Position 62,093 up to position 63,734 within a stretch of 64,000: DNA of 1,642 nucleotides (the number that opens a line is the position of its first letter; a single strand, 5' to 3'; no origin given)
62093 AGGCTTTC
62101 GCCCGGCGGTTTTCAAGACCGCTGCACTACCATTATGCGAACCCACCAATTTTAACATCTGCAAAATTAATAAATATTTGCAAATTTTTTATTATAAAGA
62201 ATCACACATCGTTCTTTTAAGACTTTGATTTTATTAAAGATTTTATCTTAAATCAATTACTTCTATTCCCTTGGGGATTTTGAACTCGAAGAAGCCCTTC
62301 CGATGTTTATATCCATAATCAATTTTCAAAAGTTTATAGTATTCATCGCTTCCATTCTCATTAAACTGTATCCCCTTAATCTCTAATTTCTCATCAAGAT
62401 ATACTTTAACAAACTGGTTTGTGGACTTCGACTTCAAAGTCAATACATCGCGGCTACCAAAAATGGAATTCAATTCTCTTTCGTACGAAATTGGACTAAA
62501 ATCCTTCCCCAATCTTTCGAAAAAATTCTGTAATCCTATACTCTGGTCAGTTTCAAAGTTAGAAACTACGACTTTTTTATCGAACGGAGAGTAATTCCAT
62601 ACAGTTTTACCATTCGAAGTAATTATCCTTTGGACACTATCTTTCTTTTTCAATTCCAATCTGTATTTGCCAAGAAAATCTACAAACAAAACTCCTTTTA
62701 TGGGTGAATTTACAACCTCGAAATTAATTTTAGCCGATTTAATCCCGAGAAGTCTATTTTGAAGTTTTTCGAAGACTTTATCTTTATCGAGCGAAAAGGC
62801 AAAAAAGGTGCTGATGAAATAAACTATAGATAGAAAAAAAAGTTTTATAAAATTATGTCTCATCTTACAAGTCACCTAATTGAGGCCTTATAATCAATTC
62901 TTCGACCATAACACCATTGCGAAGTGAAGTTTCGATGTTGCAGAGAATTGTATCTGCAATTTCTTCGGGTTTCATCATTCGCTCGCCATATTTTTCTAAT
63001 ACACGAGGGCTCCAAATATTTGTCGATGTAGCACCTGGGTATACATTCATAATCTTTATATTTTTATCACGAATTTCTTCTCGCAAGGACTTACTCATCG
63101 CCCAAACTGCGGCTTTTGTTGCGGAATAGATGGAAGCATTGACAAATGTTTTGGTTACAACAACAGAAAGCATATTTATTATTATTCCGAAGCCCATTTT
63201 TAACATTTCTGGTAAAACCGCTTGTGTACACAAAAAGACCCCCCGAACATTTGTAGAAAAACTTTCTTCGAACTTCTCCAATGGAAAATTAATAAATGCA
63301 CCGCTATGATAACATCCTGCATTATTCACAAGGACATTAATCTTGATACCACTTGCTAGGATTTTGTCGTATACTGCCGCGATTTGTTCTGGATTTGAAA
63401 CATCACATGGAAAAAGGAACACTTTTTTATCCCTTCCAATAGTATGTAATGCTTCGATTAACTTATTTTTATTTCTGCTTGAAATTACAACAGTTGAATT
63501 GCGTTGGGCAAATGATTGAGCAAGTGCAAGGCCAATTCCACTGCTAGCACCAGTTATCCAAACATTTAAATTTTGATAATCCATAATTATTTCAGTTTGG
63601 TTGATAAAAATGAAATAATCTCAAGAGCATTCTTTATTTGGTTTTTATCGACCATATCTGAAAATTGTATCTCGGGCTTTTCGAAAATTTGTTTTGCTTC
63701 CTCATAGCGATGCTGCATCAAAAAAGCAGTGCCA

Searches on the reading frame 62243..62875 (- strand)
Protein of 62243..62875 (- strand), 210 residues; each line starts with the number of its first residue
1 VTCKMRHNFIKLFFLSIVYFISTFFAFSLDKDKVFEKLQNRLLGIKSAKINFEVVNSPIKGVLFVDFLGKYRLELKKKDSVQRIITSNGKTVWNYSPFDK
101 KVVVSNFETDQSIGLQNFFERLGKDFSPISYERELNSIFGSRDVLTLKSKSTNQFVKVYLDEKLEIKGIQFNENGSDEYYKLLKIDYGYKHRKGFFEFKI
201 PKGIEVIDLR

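Call 32: search_protein_families(library=pfam, proteins=[window:62243-62875:-], max_evalue=0.01)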
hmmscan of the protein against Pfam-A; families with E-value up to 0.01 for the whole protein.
window:62243-62875:- (210 aa): 2 families
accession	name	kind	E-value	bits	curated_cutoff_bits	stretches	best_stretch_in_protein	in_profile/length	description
PF03548.22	LolA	-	7.1e-05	23.1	23.6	1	69-199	35-165/165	Outer membrane lipoprotein carrier protein LolA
PF06356.17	DUF1064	-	0.0097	16.7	24.7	0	104-155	37-90/117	Protein of unknown function (DUF1064)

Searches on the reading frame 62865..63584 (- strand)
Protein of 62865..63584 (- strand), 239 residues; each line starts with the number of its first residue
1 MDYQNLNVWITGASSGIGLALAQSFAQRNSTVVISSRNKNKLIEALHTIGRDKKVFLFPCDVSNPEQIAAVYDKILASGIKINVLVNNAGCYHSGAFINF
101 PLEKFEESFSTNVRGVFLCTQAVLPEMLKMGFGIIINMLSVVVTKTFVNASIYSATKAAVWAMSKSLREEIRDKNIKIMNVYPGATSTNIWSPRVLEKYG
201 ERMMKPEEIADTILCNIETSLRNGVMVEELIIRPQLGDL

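Call 32: search_protein_families(library=pfam, proteins=[window:62865-63584:-], max_evalue=0.01)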
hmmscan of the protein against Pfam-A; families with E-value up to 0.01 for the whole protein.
window:62865-63584:- (239 aa): 5 families
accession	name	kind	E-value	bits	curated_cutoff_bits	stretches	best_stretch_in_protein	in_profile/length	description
PF00106.31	adh_short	-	5e-51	173.4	26.6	1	8-193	3-189/195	short chain dehydrogenase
PF13561.12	adh_short_C2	-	8e-37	127.5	27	1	12-193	1-183/236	Enoyl-(Acyl carrier protein) reductase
PF08659.16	KR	-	1.1e-11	45.4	22.6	1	8-129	3-129/180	KR domain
PF08643.16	DUF1776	-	0.00039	20.4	25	1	89-181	100-194/294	Fungal family of unknown function (DUF1776)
PF01370.27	Epimerase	-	0.0024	17.8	20.9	1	9-170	2-159/240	NAD dependent epimerase/dehydratase family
